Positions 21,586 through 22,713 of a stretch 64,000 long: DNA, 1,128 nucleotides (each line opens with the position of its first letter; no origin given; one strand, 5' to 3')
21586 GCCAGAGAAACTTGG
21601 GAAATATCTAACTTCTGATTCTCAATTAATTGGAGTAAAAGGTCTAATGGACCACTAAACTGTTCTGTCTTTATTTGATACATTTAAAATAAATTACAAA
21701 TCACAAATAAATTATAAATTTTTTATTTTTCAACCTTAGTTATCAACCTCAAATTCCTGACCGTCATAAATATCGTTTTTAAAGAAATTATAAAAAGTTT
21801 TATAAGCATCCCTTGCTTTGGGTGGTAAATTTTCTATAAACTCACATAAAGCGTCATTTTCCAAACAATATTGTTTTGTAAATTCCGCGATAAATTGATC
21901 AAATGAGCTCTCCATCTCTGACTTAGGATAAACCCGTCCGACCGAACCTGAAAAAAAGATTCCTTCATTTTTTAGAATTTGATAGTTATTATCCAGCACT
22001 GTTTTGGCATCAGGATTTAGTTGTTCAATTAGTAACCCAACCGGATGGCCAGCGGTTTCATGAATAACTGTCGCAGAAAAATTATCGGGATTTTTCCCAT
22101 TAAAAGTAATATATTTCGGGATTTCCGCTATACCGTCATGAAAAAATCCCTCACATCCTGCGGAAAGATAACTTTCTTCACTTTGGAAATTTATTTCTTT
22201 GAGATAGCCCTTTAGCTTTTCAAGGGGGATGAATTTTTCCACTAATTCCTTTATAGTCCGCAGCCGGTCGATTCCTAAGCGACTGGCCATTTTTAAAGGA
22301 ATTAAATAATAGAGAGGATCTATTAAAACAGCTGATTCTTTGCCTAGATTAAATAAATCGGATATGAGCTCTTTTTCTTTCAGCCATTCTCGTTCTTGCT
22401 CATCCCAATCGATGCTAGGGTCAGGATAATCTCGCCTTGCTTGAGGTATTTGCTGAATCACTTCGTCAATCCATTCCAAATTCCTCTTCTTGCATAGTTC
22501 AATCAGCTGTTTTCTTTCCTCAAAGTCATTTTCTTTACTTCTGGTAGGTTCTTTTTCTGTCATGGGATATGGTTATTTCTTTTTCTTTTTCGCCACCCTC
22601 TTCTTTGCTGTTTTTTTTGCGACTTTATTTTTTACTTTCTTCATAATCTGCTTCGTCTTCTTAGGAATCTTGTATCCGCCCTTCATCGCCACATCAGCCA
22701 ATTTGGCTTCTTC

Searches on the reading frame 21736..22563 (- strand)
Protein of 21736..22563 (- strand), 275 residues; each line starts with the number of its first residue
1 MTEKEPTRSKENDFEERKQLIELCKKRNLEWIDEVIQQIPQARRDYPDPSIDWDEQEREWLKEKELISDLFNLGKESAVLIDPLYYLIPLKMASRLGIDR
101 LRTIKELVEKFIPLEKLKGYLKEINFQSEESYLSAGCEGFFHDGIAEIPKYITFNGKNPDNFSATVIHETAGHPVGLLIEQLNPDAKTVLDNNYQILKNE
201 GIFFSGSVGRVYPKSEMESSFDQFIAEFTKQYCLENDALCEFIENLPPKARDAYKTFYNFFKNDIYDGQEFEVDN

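Call 9: search_protein_families(library=ncbifam, proteins=[window:21736-22563:-], max_evalue=0.01)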
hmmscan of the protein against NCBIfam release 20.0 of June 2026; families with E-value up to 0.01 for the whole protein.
window:21736-22563:- (275 aa): 0 families

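Call 41: search_protein_families(library=phrogs, proteins=[window:21736-22563:-], max_evalue=0.1)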
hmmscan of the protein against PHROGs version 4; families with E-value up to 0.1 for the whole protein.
window:21736-22563:- (275 aa): 1 family
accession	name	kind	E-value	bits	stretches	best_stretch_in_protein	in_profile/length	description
phrog_36653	-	moron, auxiliary metabolic gene and host takeover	0.026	15.4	1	210-259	11-61/152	anti-restriction protein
